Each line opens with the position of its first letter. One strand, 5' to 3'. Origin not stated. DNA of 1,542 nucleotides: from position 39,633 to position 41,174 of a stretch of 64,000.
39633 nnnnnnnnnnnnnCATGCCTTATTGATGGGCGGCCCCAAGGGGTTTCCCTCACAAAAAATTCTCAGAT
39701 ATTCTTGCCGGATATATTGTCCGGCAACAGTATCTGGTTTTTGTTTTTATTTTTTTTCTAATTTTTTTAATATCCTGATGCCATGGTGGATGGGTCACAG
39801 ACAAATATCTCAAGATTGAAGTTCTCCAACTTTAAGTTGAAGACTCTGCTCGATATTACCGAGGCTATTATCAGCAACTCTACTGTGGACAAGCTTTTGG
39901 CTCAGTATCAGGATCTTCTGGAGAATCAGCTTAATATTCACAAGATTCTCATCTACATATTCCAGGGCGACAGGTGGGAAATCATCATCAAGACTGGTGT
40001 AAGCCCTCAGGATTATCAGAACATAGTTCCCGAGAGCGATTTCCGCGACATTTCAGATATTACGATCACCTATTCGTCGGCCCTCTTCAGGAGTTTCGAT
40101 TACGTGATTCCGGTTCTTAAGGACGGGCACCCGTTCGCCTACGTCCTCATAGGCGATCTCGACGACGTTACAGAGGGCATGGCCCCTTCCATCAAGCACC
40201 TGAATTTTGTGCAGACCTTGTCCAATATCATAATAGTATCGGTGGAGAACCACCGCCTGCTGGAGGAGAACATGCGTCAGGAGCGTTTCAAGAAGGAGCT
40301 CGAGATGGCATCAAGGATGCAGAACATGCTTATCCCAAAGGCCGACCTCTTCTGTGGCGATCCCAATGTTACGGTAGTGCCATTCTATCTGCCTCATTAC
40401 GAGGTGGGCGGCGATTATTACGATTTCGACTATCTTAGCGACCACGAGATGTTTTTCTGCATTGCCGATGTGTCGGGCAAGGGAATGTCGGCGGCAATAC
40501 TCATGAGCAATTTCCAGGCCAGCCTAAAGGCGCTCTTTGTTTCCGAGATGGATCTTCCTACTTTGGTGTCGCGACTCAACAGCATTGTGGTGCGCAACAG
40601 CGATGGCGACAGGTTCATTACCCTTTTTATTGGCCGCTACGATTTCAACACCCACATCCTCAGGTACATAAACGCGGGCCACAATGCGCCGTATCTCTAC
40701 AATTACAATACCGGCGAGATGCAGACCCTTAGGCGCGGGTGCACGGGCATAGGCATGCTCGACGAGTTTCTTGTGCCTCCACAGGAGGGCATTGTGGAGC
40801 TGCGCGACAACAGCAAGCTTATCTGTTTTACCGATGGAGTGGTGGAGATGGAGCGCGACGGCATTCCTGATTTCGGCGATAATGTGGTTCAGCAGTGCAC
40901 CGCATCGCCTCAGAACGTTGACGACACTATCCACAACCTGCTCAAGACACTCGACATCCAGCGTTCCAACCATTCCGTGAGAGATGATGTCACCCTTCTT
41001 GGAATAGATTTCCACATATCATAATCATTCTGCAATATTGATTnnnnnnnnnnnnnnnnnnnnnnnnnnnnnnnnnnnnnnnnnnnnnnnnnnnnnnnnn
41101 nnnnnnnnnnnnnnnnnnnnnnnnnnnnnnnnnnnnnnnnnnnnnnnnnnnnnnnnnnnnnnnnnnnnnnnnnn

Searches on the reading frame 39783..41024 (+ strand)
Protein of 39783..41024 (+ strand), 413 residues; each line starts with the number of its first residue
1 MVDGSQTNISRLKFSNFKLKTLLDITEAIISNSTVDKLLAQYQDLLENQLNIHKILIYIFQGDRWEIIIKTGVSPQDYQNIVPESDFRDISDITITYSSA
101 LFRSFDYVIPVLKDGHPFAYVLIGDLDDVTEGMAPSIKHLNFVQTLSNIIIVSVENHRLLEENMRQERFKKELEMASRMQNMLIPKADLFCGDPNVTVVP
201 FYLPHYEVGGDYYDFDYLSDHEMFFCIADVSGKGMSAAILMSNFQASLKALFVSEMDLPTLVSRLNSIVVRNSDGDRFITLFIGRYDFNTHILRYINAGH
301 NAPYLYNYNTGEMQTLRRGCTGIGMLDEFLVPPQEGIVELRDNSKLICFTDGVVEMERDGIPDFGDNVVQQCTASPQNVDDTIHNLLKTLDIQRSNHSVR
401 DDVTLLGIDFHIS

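Call 55: search_protein_families(library=pfam, proteins=[window:39783-41024:+], max_evalue=0.00001)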
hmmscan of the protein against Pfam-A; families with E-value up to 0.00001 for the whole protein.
window:39783-41024:+ (413 aa): 1 family
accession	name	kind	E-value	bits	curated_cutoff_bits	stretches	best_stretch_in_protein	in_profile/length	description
PF07228.17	SpoIIE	-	9.7e-37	127.2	25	1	220-410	2-191/192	Stage II sporulation protein E (SpoIIE)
